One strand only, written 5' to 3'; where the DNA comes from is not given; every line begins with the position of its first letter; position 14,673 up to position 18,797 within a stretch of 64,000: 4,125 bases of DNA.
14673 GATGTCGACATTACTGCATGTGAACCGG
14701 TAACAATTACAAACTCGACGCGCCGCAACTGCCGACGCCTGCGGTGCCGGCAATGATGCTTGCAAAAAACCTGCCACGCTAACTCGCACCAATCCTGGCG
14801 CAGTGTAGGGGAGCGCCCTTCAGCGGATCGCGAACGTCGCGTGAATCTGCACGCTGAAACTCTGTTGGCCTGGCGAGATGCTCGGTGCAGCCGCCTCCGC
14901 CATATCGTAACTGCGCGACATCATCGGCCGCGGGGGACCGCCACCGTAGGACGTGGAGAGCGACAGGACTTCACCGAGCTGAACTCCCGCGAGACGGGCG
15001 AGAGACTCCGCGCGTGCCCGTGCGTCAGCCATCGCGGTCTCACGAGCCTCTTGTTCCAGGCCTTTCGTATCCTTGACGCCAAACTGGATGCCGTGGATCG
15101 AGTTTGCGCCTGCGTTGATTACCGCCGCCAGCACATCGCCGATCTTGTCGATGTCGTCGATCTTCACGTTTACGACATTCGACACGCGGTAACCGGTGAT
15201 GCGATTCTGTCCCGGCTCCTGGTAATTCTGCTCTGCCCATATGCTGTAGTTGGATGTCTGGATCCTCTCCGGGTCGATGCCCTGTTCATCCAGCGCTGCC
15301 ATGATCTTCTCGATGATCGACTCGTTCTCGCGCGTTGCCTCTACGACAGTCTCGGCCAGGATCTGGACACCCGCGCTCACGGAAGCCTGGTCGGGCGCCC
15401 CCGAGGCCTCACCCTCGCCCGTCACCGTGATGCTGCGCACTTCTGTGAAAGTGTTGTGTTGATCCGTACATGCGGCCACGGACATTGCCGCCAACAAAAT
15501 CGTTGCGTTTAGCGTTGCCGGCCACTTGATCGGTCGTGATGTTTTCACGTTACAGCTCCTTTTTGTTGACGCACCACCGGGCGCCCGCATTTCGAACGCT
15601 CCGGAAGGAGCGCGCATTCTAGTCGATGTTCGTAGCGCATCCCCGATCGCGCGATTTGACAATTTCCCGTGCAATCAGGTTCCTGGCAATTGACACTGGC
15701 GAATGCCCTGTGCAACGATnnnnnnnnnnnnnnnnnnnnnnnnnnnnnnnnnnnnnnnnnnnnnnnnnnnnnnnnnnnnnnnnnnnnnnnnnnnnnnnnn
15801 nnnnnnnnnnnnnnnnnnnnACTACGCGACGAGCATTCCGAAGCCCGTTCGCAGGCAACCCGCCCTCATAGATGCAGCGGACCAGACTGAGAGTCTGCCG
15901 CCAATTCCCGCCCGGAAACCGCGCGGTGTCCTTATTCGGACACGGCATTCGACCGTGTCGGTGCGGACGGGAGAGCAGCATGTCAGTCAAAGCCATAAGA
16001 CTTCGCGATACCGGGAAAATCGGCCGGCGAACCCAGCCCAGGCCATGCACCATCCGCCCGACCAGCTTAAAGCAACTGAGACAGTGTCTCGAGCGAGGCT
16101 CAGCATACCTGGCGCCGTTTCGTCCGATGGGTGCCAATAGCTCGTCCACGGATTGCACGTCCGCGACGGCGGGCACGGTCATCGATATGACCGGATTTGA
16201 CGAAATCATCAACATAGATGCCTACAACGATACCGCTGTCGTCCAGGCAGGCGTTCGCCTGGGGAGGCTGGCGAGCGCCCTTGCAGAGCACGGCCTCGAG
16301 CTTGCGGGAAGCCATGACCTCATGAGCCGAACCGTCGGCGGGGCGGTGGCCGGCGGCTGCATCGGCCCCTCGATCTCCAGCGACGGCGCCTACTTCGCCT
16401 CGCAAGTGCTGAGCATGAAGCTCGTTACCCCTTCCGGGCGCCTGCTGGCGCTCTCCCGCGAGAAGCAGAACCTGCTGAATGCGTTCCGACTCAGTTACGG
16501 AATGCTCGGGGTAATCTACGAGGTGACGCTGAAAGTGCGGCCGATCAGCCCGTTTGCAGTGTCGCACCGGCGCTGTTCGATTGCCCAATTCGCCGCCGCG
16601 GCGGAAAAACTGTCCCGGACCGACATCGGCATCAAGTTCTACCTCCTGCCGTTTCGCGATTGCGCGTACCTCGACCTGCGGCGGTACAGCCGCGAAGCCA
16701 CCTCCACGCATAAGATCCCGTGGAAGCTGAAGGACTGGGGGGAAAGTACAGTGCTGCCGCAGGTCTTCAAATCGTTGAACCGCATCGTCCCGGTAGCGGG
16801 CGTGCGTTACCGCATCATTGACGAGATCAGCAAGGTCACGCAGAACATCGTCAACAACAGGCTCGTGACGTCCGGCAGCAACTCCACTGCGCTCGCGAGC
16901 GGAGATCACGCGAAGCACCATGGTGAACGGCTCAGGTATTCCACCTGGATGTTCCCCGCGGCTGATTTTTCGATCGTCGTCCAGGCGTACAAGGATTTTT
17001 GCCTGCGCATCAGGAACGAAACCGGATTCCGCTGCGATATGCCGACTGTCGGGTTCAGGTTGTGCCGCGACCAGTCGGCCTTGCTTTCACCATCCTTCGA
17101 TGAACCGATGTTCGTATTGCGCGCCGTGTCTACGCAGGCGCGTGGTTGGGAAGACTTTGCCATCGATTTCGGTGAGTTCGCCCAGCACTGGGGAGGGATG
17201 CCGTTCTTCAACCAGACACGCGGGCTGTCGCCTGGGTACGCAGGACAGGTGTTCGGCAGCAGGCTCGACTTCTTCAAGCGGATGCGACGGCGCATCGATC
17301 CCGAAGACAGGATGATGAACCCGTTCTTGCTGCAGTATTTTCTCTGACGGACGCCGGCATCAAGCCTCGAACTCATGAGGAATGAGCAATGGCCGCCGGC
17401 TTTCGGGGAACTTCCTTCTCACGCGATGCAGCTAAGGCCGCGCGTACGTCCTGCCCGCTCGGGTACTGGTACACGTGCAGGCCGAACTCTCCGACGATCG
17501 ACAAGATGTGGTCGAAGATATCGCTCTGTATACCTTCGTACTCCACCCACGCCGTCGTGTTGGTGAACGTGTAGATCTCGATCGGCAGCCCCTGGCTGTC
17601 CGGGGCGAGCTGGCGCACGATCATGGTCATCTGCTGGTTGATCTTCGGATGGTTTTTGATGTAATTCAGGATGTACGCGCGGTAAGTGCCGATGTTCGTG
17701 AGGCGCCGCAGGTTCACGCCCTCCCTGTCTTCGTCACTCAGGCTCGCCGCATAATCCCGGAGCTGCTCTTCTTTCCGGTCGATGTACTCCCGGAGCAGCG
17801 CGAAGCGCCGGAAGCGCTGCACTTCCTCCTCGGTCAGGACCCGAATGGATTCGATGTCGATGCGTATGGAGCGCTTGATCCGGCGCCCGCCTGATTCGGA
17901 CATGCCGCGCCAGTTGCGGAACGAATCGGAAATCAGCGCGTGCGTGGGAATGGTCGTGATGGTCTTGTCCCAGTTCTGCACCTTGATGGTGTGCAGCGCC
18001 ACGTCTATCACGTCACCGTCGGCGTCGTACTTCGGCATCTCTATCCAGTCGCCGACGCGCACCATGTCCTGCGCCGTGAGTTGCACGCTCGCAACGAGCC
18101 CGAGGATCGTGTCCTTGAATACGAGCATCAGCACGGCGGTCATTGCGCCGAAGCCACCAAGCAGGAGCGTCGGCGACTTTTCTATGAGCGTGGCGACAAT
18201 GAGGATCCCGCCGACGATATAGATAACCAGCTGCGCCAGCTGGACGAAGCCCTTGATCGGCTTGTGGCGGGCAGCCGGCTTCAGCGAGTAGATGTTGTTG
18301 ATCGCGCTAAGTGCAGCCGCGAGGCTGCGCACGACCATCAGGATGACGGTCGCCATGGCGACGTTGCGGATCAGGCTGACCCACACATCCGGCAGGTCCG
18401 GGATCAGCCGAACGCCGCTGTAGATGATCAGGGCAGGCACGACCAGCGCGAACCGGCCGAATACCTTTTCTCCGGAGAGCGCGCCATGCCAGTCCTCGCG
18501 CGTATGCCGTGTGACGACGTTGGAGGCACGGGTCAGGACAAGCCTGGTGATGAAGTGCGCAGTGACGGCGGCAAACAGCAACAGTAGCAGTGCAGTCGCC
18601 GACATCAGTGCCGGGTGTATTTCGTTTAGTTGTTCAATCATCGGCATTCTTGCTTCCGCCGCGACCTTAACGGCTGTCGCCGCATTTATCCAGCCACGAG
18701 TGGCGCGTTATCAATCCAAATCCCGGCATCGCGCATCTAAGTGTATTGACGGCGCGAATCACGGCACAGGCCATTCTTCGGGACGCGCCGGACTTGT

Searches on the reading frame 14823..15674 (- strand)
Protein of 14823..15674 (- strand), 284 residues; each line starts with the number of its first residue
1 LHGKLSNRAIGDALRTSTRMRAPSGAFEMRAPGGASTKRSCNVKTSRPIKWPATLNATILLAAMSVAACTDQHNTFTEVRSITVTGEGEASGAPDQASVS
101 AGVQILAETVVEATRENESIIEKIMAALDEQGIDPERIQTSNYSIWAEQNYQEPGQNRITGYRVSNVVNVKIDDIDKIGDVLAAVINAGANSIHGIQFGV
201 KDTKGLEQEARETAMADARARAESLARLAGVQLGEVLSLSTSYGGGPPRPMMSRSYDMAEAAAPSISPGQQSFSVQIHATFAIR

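Call 75: search_protein_families(library=pfam, proteins=[window:14823-15674:-], max_evalue=0.001)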
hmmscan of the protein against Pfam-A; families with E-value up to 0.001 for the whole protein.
window:14823-15674:- (284 aa): 1 family
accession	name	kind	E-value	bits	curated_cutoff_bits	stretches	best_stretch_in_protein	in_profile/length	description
PF04402.19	SIMPL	-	2.7e-57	194.8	25.2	1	82-281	1-205/205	Protein of unknown function (DUF541)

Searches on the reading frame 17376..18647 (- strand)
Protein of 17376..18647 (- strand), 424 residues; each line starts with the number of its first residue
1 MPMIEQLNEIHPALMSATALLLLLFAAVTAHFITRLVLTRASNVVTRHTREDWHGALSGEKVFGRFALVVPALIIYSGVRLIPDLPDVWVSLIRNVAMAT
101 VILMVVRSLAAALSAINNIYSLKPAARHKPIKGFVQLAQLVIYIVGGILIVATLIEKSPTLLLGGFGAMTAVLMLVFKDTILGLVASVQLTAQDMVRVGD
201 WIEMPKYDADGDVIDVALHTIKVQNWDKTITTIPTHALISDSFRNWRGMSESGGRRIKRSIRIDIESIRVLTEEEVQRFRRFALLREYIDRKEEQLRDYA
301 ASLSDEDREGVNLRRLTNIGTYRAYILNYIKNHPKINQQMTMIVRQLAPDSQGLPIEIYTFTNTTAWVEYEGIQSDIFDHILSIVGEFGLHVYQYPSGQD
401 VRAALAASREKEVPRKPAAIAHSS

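Call 75: search_protein_families(library=pfam, proteins=[window:17376-18647:-], max_evalue=0.001)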
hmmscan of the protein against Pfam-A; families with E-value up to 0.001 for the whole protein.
window:17376-18647:- (424 aa): 2 families
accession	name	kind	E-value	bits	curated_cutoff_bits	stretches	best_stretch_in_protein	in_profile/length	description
PF00924.24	MS_channel_2nd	-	3.7e-15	56.2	20.2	1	179-247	1-67/68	Mechanosensitive ion channel, beta-domain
PF21082.3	MS_channel_3rd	-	2.4e-05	25.1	21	1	326-391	23-87/88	Mechanosensitive ion channel MscS, C-terminal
